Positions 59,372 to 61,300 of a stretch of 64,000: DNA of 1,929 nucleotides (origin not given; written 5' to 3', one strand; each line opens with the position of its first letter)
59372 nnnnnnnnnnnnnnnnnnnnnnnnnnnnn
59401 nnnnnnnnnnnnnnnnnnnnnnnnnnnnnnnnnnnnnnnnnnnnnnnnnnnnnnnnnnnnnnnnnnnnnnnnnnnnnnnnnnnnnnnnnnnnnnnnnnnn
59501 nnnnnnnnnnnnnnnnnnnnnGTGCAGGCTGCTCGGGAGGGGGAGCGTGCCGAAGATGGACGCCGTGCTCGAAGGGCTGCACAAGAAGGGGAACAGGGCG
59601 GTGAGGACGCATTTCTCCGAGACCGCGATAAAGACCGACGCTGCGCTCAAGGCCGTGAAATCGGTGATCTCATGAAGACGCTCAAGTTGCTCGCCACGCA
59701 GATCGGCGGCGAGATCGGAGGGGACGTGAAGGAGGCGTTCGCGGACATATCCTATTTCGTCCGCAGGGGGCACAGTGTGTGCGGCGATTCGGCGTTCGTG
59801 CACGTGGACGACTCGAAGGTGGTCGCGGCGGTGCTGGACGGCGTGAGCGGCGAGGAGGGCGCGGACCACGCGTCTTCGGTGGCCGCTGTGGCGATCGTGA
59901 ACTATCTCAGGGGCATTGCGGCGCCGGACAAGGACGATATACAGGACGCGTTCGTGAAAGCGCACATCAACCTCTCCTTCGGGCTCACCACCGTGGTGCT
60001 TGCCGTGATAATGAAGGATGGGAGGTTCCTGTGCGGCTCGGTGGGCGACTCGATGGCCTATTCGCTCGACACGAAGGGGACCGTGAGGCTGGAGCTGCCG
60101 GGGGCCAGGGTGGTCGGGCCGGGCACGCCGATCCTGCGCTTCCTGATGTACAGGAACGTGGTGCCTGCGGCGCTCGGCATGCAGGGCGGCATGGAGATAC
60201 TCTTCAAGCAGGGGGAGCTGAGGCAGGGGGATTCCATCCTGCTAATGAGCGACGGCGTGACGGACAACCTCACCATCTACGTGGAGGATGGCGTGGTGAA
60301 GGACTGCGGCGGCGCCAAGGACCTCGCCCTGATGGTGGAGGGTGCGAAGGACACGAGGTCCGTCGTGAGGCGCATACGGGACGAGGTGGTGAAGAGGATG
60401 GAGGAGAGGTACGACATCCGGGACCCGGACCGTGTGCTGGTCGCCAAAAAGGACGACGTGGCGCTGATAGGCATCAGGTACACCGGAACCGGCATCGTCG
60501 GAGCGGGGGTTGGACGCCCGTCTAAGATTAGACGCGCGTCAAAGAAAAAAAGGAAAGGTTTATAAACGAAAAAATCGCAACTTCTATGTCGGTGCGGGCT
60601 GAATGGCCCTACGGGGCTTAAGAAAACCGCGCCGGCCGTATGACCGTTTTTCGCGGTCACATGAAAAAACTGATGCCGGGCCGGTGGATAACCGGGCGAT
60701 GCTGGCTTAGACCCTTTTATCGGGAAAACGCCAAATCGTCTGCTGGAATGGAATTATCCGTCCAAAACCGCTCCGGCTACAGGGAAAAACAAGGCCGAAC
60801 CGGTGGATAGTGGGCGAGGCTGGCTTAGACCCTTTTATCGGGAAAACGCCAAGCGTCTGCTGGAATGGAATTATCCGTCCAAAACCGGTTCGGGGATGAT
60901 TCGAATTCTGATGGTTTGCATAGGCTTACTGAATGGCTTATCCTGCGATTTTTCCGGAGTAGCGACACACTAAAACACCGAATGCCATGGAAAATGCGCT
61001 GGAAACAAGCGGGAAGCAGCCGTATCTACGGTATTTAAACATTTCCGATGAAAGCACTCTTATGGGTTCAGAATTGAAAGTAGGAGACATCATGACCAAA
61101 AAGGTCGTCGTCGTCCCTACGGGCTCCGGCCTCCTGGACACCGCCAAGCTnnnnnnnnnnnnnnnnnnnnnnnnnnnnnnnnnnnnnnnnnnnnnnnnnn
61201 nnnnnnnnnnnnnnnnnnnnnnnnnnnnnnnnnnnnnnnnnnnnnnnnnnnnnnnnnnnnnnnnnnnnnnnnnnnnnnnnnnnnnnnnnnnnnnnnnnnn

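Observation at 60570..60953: Candidate large structured ncRNA with a tandemly duplicated hairpin domain and a compensatory base-pair change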

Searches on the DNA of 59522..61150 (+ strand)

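Call 4: search_rna_families(source=window, start=60450, end=61150, threshold=evalue, max_evalue=10, show_alignments=3)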
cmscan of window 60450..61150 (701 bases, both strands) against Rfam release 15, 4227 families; matches with E-value up to 10: 2.
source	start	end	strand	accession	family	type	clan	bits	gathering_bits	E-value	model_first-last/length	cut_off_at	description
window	60781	60921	+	RF02204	WT1-AS_2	Gene; lncRNA;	-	14.2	45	2.9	1-137/137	no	WT1 antisense RNA conserved region 2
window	60659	60729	-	RF00236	ctRNA_pGA1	Gene; antisense;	-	14.2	45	5.6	1-79/79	no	ctRNA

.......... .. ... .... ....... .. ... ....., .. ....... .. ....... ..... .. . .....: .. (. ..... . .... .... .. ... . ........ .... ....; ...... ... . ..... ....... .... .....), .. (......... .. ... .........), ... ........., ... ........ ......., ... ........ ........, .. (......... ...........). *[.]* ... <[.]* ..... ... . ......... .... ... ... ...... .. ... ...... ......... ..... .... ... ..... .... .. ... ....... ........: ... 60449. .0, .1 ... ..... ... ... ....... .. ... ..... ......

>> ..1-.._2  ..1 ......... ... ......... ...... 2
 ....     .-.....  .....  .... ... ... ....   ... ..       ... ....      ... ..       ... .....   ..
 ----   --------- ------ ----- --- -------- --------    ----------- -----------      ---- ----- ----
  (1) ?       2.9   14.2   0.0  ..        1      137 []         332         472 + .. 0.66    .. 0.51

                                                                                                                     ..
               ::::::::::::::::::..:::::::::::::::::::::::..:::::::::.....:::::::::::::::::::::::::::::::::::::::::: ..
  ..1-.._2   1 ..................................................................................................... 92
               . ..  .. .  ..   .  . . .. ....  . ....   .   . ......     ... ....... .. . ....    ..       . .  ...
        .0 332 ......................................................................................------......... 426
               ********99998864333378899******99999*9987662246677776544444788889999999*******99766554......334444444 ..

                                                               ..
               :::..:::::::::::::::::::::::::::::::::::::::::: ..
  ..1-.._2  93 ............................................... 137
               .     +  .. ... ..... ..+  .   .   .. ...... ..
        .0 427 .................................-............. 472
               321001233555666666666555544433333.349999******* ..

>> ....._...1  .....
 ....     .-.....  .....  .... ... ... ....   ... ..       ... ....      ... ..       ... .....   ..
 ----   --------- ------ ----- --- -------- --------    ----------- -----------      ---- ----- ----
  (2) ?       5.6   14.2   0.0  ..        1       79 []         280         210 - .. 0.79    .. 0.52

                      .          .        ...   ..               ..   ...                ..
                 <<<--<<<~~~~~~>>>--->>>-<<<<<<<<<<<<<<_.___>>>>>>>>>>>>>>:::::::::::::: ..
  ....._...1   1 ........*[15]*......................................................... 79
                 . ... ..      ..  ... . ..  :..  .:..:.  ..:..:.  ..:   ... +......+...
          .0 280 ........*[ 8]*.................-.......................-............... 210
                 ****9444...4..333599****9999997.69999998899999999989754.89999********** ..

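Call 21: search_rna_families(sources=[L002, L003, L004, L001], threshold=evalue, max_evalue=1, show_alignments=2)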
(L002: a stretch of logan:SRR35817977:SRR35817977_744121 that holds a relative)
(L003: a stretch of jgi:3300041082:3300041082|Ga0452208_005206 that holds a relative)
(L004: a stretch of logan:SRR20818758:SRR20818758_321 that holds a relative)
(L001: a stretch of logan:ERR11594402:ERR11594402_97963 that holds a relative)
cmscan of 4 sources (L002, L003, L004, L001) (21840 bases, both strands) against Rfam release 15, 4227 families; matches with E-value up to 1: 1.
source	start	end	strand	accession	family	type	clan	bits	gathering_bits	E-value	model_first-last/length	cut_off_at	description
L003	3187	3207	+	RF00023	tmRNA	Gene;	CL00001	11.2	47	0.81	1-374/374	no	transfer-messenger RNA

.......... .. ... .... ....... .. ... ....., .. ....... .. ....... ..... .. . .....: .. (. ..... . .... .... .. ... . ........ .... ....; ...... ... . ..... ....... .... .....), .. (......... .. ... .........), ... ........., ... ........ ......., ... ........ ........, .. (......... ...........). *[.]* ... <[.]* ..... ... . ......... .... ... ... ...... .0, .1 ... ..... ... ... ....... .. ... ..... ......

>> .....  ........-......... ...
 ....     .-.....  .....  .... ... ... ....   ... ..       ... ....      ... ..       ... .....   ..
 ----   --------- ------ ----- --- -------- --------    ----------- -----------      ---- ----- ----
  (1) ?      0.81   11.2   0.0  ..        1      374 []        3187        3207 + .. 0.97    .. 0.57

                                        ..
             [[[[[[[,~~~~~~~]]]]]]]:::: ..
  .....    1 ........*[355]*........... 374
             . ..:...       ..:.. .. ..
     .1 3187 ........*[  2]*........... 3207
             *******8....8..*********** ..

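Call 29: search_rna_families(sources=[L005, L006, L007, L008, L009, L010, L011], threshold=evalue, max_evalue=1)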
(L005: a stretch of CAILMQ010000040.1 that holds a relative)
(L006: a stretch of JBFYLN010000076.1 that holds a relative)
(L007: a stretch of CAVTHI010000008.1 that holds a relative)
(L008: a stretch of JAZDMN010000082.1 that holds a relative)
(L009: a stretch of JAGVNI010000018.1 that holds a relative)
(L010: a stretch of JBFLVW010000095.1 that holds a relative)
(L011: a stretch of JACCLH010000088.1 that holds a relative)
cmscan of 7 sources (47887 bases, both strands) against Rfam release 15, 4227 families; matches with E-value up to 1: 3.
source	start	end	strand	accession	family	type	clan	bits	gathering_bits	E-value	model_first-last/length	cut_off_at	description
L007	8564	8634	+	RF00005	tRNA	Gene; tRNA;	CL00001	65.8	29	3.4e-12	1-71/71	no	tRNA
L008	8575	8645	+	RF00005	tRNA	Gene; tRNA;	CL00001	65.8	29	3.4e-12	1-71/71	no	tRNA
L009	8545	8615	+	RF00005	tRNA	Gene; tRNA;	CL00001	61.5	29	5e-11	1-71/71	no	tRNA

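Call 57: build_rna_model(alignment_id=A2, structure=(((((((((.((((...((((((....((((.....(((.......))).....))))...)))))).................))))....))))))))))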
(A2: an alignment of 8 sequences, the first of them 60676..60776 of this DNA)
Model R1 built from alignment A2 (8 sequences, 101 columns); structure: as given.
model positions 100; base pairs 26; branch points 0; effective number of sequences 0.85; information 0.589 bits per position. Calibrated on 0.2 Mb of random sequence (short: E-values are rough).
structure used (alignment columns):
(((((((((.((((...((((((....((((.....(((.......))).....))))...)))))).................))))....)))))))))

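Call 58: search_with_rna_model(model_id=R1, sources=[window, L001, L002, L003, L004, L005, L006, L007, L008, L009, L010, L011, L012, L013, L014, L015, L017, L018], max_evalue=10, show_alignments=0)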
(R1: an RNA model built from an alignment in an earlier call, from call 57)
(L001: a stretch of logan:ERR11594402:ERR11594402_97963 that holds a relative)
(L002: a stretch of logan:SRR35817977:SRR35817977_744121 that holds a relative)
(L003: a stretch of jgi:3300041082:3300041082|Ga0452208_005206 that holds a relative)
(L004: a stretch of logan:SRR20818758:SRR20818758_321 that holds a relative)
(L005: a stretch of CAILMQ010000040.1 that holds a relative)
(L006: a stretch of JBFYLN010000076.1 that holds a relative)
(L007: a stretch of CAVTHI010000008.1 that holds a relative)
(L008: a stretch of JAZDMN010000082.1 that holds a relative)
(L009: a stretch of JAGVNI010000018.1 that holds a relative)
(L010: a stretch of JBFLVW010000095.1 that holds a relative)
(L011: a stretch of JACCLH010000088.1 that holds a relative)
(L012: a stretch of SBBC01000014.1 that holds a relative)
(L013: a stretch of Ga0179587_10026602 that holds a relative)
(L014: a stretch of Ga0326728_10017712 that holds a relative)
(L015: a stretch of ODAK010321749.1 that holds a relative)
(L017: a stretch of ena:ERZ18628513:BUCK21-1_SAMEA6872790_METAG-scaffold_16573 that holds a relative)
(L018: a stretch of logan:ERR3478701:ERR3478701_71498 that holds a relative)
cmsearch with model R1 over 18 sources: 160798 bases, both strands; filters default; matches with E-value up to 10: 16.
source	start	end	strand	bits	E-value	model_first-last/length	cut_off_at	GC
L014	4022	4121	+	119.5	2.1e-31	1-100/100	no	0.62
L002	2781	2880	+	117.7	7.3e-31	1-100/100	no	0.62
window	60676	60776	+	115.2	3.6e-30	1-100/100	no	0.56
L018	1313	1411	+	114.7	5.3e-30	1-100/100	no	0.59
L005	1560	1659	+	112.9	1.7e-29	1-100/100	no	0.58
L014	4138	4237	+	112.9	1.8e-29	1-100/100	no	0.56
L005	1442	1541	+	111.3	4.9e-29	1-100/100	no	0.59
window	60795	60893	+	110.9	6.6e-29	1-100/100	no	0.56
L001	4005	4059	+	53.4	2.5e-12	1-55/100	3'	0.6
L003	4049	4138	+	29.6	1.8e-05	1-100/100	no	0.42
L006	4277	4373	+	25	0.00041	1-78/100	3'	0.45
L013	35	64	+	12.7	1.4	29-57/100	no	0.6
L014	4035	4087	-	11.5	3.2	18-70/100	no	0.62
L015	996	1034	-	11.3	3.5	27-60/100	no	0.67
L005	797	862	+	11.2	3.8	1-100/100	no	0.7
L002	2693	2740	+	10.6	5.7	1-100/100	no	0.54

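Call 59: search_with_rna_model(model_id=R1, sources=[L003, L006], max_evalue=1, show_alignments=4, filters=off)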
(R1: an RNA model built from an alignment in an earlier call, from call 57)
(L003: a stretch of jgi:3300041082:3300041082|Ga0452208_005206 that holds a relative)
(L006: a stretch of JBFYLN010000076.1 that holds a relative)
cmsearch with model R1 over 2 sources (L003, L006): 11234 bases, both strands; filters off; matches with E-value up to 1: 2.
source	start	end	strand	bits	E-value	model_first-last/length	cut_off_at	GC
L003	4049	4138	+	29.6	1.3e-06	1-100/100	no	0.42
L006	4294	4373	+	12.1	0.15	18-78/100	no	0.44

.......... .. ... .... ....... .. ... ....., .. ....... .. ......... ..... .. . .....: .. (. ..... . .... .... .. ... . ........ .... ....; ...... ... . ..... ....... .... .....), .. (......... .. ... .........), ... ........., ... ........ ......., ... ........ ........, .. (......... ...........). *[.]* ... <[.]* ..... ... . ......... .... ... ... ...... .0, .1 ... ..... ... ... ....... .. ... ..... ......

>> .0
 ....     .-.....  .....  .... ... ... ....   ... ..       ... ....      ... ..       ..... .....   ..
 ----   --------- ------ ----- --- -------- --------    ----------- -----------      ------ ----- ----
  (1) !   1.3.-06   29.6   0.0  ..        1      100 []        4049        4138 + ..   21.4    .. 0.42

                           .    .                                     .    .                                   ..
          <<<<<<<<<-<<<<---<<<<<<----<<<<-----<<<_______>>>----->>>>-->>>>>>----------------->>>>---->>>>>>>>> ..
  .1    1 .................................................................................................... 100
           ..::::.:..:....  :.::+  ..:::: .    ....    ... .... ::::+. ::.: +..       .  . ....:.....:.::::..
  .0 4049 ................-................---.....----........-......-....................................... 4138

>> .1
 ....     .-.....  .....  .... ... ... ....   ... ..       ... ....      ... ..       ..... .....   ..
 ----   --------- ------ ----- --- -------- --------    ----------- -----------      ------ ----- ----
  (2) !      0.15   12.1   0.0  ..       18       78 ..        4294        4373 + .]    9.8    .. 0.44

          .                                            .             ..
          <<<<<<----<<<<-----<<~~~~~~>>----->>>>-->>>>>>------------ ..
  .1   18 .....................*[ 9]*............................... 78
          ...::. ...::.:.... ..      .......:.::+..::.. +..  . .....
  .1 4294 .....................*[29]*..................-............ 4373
